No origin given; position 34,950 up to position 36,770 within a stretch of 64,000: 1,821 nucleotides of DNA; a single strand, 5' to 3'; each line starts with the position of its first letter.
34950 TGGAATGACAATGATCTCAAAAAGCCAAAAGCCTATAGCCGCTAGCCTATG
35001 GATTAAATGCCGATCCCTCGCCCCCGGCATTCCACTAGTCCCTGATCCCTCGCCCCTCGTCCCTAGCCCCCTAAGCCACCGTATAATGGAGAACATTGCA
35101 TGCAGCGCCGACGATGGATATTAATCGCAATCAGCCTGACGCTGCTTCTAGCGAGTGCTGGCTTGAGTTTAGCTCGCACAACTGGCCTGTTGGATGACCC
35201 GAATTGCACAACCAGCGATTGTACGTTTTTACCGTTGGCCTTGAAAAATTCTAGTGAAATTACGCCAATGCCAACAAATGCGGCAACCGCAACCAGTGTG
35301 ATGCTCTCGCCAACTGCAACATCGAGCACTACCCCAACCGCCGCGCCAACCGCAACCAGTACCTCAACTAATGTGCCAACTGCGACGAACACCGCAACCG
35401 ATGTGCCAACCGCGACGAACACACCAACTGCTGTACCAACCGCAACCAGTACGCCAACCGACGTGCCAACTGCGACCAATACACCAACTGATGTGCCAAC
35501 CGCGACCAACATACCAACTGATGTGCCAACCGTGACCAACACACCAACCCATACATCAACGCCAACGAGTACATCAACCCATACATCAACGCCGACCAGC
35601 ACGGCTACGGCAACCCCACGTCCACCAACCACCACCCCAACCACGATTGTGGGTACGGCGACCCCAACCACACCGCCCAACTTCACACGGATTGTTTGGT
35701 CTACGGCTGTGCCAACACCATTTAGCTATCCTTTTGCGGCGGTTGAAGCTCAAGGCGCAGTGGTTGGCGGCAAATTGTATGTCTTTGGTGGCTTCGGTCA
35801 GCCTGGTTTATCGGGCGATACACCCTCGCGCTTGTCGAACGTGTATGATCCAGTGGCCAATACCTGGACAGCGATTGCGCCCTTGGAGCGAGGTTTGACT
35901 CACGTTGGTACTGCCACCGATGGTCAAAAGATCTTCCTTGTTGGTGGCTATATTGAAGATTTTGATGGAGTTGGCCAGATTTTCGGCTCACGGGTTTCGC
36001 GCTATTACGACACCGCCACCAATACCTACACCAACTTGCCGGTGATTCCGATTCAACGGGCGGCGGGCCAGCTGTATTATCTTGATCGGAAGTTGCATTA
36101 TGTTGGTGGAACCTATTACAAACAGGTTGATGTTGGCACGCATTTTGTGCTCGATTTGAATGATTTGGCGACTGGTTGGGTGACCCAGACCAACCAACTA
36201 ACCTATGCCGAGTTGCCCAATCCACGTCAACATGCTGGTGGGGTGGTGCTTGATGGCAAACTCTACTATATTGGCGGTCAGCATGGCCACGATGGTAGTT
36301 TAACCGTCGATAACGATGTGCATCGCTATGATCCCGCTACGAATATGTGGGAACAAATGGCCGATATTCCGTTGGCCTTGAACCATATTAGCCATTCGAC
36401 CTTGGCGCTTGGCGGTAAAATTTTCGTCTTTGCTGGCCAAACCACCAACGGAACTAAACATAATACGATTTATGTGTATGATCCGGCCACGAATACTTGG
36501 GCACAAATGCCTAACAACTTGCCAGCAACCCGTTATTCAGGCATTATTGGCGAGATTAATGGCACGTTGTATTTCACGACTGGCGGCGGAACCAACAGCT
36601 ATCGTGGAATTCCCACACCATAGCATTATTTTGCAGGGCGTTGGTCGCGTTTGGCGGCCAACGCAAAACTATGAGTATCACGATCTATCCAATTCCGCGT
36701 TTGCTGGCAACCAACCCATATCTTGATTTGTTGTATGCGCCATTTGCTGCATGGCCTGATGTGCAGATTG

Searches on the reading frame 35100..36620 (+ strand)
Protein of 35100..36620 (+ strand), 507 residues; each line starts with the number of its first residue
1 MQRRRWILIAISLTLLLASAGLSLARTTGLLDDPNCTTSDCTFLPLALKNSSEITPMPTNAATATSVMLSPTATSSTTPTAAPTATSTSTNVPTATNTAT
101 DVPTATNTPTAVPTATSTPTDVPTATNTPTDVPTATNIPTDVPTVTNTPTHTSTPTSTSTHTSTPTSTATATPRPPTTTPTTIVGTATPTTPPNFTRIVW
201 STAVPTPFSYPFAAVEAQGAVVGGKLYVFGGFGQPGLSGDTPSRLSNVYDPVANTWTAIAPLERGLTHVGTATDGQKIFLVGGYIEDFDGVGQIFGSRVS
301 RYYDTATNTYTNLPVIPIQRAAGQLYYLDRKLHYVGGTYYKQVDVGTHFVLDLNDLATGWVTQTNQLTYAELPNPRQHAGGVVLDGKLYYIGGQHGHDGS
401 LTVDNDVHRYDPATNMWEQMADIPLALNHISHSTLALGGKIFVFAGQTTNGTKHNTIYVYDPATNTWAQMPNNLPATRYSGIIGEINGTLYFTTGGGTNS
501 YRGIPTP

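Call 71: search_protein_families(library=pfam, proteins=[window:35100-36620:+], max_evalue=0.00001)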
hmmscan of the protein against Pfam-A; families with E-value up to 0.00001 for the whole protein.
window:35100-36620:+ (507 aa): 9 families
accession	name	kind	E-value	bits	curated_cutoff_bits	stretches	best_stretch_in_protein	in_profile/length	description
PF01344.31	Kelch_1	-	7.2e-29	99.4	20.1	2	432-472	5-44/46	Kelch motif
PF13964.12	Kelch_6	-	1.2e-27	95.3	25.3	2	430-472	3-45/50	Kelch motif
PF07646.21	Kelch_2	-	1e-26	91.9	21.3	0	382-424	8-48/48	Kelch motif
PF13418.12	Kelch_4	-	5.7e-25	87.5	21.6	1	431-474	4-47/49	Galactose oxidase, central domain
PF24681.1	Kelch_KLHDC2_KLHL20_DRC7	-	1.8e-22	80.2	50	2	431-498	106-174/221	KLHDC2/KLHL20/DRC7 Kelch-repeats domain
PF24996.1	NANM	-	4.8e-20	72.1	45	2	347-421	30-100/350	N-acetylneuraminate epimerase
PF25210.1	Kelch_FKB95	-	1.3e-19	71.3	70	1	371-496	28-150/268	FKB95, Kelch-repeats domain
PF24981.1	Beta-prop_ATRN-LZTR1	-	1.3e-14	54.6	50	1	335-472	4-140/289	Attractin/LZTR1 beta-propeller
PF13415.12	Kelch_3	-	3.6e-13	49.8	22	1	438-479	1-41/48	Galactose oxidase, central domain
